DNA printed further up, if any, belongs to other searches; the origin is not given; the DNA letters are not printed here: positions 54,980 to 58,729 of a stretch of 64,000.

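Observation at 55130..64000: Second giant ORF missed by the ORF track: at least 2,957 codons open to the window edge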

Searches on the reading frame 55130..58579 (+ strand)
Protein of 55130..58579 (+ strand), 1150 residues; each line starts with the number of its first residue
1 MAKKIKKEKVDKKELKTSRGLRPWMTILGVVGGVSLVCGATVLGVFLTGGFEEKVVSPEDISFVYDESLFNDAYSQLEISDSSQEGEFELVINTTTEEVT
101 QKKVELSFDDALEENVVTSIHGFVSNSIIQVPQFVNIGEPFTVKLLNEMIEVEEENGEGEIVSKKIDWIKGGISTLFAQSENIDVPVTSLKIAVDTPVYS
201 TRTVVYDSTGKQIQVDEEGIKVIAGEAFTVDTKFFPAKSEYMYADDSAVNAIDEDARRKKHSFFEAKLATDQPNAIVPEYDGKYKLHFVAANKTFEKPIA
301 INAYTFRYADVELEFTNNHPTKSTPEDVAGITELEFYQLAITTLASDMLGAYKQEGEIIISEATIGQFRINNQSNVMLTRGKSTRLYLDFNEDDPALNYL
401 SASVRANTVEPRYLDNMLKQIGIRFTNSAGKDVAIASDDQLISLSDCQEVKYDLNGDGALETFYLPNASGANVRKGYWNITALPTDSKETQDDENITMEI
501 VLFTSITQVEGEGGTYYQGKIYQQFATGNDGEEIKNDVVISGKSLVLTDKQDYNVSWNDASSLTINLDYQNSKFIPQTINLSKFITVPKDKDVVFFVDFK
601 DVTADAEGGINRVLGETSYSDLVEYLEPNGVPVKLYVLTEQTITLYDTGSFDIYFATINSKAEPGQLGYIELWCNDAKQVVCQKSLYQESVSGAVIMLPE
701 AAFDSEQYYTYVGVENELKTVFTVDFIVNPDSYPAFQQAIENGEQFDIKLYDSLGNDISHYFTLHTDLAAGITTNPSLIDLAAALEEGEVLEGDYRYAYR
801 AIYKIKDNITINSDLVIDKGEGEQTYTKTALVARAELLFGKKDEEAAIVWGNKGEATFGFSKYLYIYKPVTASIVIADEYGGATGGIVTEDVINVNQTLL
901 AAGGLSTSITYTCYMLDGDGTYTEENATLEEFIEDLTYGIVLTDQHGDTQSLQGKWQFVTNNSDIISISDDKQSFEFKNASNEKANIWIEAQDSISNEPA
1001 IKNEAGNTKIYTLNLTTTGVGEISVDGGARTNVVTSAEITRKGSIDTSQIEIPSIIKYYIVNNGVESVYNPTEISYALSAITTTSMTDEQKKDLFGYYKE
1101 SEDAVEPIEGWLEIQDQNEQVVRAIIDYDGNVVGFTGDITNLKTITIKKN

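Call 7: search_protein_families(library=pfam, proteins=[window:55130-58129:+], max_evalue=1)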
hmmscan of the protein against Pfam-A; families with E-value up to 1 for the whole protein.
window:55130-58129:+ (1000 aa): 0 families

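Call 47: predict_structure(alignment_id=A4)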
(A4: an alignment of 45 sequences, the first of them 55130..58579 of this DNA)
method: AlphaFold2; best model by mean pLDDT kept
length: 1150 residues; sequences in the alignment: 45
mean_pLDDT: 74.7   pTM: 0.45
mean pLDDT of the five models: 74.7, 73.7, 73.5, 73.3, 73.0
residues with pLDDT >= 90: 159; 70-90: 609; 50-70: 246; < 50: 136
segments of 3 or more residues with pLDDT < 50: 1-21, 48-52, 113-116, 488-490, 508-512, 520-536, 602-605, 628-630, 1040-1046, 1077-1082, 1096-1121, 1128-1131, 1140-1150
pLDDT, mean of each block of 10 residues (from residue 1): 37 37 49 51 50 71 88 83 85 87 86 53 84 92 86 55 69 89 88 86 87 80 89 84 59 69 88 83 84 85 88 84 70 87 78 87 81 77 84 67 83 85 87 80 88 79 85 82 67 79 67 56 42 50 72 74 82 83 86 86 53 83 60 79 87 87 67 82 86 91 84 87 92 86 88 90 78 81 69 76 89 84 87 91 72 76 90 73 60 83 76 66 74 83 87 88 85 86 88 65 64 84 63 52 49 68 71 55 53 45 36 46 52 54 37
secondary structure, 60 per line:
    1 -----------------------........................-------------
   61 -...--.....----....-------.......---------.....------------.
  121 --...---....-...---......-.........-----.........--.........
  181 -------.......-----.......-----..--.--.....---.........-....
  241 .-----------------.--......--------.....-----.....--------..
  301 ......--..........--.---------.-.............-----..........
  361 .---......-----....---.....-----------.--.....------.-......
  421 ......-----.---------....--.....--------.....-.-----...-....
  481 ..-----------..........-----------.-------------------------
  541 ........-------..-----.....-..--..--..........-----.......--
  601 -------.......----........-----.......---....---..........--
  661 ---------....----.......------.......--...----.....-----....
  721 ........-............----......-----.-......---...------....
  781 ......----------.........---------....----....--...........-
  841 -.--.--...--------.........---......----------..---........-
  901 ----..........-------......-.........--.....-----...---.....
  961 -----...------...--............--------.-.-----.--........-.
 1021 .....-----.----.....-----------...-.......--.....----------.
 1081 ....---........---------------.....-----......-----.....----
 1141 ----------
elements in order (helices of 4 or more, strands of 3 or more residues): H24-47 E62-64 E76-79 E87-93 E103-107 E123-125 E129-132 E134-136 E140-145 E147-155 E161-169 E172-180 E188-194 E200-206 E219-223 E227-235 H237-240 E262-267 E276-280 E286-290 E299-306 H309-318 H333-345 E351-361 E365-370 E376-379 E383-387 E402-406 H415-420 E421-426 E442-445 E448-452 E461-465 E477-482 E494-503 E541-548 E563-567 E577-580 H581-584 E592-598 H608-614 E619-626 E632-638 E642-645 E649-658 E670-673 E678-684 E691-697 E707-711 H717-720 E721-728 H730-741 E746-751 E762-764 E777-780 H781-786 E797-805 E815-818 E823-826 E829-839 E848-850 E859-867 E871-876 E892-899 E905-914 E922-927 H929-937 E940-944 E956-960 E966-968 E975-977 E980-991 E1011-1018 E1020-1025 H1036-1040 E1056-1062 E1065-1069 H1080-1084 H1088-1095 E1111-1115 E1121-1126 E1132-1136

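Call 50: fold_search(model_id=the predicted structure, library=pdb)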
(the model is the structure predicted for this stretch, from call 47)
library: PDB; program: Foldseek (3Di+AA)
matches with E <= 10: 1580; with E <= 0.001: 237
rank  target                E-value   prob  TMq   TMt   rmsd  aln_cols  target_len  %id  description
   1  7r5k_10               6.3e-14  1.00  0.10  0.07  55.5      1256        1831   10  Human nuclear pore complex (constricted) (released 2022-06-22)
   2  9ijj_h                4.4e-13  1.00  0.08  0.07  49.2      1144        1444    7  In situ structure of the central apparatus in mouse sperm axoneme. (released 2025-06-04)
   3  9g93_A                1.7e-12  1.00  0.08  0.13  28.4       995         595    8  CryoET structure of the in vitro grown Bacillus anthracis Sap S-layer (released 2024-12-18)
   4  9ijj_4I               1.5e-11  1.00  0.10  0.04  51.3      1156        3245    9  In situ structure of the central apparatus in mouse sperm axoneme. (released 2025-06-04)
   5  5t89_Y                1.7e-10  1.00  0.12  0.20  39.4       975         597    8  Crystal structure of VEGF-A in complex with VEGFR-1 domains D1-6 (released 2017-02-01)
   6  8opr_A                7.0e-10  1.00  0.11  0.17  34.7      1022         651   10  Structure of the EA1 surface layer of Bacillus anthracis (released 2023-11-08)
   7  4aq1_C                7.7e-10  1.00  0.13  0.18  31.1       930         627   10  Structure of the SbsB S-layer protein of Geobacillus stearothermophilus PV72p2 in complex with nanobody KB6 (released 2012-06-13)
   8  5t89_X                2.7e-09  1.00  0.12  0.21  38.3       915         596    8  Crystal structure of VEGF-A in complex with VEGFR-1 domains D1-6 (released 2017-02-01)
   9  5erd_B                3.3e-09  1.00  0.10  0.17  35.4       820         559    8  Crystal structure of human Desmoglein-2 ectodomain (released 2016-06-22)
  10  5j5j_A                6.7e-09  1.00  0.10  0.18  37.2       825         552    8  Crystal structure of a chimera of human Desmocollin-2 EC1 and human Desmoglein-2 EC2-EC5 (released 2016-06-22)
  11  7stz_C                7.4e-09  1.00  0.11  0.20  42.2       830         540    8  Crystal Structure of Human E-cadherin EC1-5 bound by mouse monoclonal antibody Fab mAb-1_19A11 (released 2022-01-26)
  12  1e07                  9.6e-09  1.00  0.09  0.14  68.6      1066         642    7  Model of human carcinoembryonic antigen by homology modelling and curve-fitting to experimental solution scattering data (released 2000-07-04)
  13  3q2v_A                1.1e-08  1.00  0.11  0.20  43.9       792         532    8  Crystal structure of mouse E-cadherin ectodomain (released 2011-04-06)
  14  8dfp_A                2.2e-08  1.00  0.11  0.23  26.1       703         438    8  Ectodomain of full-length KIT(DupA502,Y503)-SCF dimers (released 2023-03-29)
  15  1l3w                  2.8e-08  1.00  0.11  0.21  46.6       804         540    8  C-cadherin Ectodomain (released 2002-04-26)
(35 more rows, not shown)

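Call 51: search_protein_representatives(protein=window:55130-58579:+)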
Query: 1150 residues. Proteins with E-value up to 0.001 (for the whole library): 109; up to 1e-10: 90; up to 1e-30: 66. The best 109 are listed.
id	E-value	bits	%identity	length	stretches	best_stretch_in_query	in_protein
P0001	0.0e+00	2540.1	100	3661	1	1-1150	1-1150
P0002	0.0e+00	1035.8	52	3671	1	3-1149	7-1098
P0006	2.6e-277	939.7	49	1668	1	5-1132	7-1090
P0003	1.3e-260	884.4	48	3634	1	4-1147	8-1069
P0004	7.5e-199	679.9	46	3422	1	6-1114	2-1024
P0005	8.3e-184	630.0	44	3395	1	3-1097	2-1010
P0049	1.8e-172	592.5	44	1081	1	3-1103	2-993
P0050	5.2e-168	577.8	41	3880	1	25-1150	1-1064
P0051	1.1e-130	454.1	48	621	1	6-620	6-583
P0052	7.0e-101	355.5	36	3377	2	16-768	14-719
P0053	2.2e-100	353.9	45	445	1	3-467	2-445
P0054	2.9e-98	346.8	36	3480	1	3-1096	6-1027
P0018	2.2e-97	343.9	35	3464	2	2-767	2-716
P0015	8.0e-97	342.0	35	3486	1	3-1096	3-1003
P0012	2.2e-95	337.2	36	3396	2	5-764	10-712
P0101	7.4e-23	97.1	36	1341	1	21-248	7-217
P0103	1.8e-21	92.6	41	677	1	21-245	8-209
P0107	3.3e-20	88.4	38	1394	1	21-250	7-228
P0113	1.9e-15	72.6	37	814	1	19-265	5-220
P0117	8.3e-14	67.2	39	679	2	33-252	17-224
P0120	2.1e-12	62.5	34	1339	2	24-252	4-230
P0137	2.3e-04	35.9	36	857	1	20-249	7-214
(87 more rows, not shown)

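Call 83: search_protein_families(library=pfam, proteins=[P0101, P0107, P0120, P0113, P0137, P0117, P0103], max_evalue=0.001)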
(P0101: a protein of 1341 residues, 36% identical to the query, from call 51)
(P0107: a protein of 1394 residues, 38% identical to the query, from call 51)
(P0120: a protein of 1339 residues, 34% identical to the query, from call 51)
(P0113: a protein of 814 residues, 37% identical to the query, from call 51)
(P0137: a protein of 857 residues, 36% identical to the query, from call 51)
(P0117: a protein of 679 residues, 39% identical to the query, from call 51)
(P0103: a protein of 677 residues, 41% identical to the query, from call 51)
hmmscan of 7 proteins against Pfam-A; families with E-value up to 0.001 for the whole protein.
P0101 (1341 aa): 0 families

P0107 (1394 aa): 0 families

P0120 (1339 aa): 0 families

P0113 (814 aa): 0 families

P0137 (857 aa): 0 families

P0117 (679 aa): 0 families

P0103 (677 aa): 0 families

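Call 84: find_encoding_contigs(protein=P0107, flank=5000, max_places=2)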
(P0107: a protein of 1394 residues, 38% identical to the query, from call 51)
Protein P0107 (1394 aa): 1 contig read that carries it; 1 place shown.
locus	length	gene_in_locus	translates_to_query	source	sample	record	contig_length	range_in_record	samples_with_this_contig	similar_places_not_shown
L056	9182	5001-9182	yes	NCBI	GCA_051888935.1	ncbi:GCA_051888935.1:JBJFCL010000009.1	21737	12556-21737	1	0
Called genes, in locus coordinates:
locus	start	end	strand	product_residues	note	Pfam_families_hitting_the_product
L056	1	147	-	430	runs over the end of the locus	PF00535:Glycos_transf_2, PF13641:Glyco_tranf_2_3, PF13632:Glyco_trans_2_3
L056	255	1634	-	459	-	PF28494:GlyRS_ins_1 (faint), PF00587:tRNA-synt_2b, PF03129:HGTP_anticodon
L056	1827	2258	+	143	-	-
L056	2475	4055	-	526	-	PF00005:ABC_tran, PF02463:SMC_N (faint), PF13304:AAA_21 (faint), PF12848:ABC_tran_Xtn, PF00005:ABC_tran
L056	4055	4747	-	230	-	-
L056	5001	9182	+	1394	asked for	?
